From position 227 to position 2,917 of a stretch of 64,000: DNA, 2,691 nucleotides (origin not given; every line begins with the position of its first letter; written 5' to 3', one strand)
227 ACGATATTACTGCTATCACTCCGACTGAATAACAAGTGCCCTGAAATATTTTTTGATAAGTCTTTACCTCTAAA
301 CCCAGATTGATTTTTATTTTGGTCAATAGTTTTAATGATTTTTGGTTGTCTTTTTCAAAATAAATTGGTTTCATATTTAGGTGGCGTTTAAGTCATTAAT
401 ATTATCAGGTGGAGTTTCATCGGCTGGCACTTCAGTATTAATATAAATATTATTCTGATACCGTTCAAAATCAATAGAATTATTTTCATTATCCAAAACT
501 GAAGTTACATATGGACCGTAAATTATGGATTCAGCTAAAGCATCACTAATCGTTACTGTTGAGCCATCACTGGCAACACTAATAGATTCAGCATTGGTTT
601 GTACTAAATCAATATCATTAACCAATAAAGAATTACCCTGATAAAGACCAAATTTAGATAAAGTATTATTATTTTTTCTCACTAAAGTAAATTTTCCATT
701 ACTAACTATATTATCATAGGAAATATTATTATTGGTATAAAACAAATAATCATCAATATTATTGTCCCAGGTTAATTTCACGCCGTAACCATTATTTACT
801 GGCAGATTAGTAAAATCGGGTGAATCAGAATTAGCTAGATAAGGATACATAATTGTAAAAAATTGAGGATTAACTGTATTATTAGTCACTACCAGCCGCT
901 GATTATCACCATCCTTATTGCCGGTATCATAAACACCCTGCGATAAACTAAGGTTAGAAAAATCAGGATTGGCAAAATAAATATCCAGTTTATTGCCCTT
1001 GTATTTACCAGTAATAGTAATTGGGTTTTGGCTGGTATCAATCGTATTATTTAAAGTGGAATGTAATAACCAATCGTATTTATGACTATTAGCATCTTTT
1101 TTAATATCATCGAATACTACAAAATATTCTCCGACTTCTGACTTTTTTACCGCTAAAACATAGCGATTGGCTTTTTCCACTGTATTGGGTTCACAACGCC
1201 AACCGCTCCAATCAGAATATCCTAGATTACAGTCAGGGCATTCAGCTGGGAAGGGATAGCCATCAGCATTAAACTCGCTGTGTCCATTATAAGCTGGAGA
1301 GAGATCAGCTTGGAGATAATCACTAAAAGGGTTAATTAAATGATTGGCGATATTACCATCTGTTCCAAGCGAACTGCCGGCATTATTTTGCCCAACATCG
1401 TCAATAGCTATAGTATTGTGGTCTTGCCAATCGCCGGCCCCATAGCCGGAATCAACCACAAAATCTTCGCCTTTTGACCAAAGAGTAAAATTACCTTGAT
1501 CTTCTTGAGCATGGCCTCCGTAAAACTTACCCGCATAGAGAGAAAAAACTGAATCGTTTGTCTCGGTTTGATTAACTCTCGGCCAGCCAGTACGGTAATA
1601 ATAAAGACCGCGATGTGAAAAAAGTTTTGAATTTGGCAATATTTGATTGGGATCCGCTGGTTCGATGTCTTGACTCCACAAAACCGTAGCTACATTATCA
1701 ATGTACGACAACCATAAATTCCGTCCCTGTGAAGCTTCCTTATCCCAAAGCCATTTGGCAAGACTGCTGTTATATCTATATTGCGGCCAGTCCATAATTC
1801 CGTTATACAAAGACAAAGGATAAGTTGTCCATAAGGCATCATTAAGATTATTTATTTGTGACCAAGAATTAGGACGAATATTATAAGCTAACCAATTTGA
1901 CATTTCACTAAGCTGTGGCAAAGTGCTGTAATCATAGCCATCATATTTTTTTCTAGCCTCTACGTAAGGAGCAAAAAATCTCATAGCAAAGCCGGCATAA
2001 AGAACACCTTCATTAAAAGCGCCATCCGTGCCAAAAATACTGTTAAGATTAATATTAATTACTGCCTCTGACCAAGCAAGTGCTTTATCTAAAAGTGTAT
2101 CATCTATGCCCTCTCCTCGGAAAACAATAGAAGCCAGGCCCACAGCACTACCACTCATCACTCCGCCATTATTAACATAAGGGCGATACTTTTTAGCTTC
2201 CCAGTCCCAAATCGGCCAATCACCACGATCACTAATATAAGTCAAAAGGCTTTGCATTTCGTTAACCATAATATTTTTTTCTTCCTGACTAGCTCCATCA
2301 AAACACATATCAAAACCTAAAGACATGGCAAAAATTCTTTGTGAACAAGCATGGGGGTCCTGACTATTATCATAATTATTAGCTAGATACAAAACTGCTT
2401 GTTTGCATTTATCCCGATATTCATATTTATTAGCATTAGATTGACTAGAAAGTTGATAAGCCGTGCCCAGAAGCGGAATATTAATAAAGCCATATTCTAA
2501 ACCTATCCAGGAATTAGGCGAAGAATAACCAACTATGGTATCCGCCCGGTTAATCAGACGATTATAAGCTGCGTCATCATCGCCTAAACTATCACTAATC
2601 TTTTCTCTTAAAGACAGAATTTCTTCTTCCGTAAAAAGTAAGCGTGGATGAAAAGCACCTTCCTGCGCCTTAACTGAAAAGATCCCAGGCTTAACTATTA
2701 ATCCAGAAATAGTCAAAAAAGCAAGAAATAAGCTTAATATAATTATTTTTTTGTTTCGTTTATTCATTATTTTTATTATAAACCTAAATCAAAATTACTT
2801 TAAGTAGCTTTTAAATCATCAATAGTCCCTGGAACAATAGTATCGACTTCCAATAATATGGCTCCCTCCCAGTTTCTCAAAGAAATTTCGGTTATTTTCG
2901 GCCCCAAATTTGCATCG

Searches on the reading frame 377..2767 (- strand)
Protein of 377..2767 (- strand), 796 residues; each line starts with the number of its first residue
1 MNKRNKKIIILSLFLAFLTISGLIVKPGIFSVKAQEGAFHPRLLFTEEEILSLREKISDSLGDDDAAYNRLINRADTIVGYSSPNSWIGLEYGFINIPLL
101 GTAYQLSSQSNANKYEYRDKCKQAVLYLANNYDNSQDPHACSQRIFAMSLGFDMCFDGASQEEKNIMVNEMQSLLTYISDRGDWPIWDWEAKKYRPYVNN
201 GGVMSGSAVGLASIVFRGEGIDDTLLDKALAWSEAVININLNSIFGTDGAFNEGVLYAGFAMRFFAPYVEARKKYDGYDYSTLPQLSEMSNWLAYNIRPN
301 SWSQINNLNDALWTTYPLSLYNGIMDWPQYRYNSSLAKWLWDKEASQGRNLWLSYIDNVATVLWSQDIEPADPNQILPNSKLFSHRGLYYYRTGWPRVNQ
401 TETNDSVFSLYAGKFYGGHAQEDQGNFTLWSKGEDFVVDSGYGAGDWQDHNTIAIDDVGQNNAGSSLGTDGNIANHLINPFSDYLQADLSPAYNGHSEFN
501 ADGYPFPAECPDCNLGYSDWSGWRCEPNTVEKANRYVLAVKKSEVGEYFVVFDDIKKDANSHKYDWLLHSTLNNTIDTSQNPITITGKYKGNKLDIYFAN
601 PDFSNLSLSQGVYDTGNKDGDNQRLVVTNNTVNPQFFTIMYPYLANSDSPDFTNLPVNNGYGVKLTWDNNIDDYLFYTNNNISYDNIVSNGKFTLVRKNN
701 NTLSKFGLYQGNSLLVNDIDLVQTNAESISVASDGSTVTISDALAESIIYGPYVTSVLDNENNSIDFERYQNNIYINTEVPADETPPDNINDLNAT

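Call 16: search_protein_families(library=pfam, proteins=[window:377-2767:-], max_evalue=0.001)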
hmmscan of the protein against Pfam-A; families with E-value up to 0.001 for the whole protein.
window:377-2767:- (796 aa): 1 family
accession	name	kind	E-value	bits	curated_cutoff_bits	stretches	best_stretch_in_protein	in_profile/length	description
PF07940.18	Hepar_II_III_C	-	2.5e-08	34.2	24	1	393-461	19-91/237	Heparinase II/III-like, C-terminal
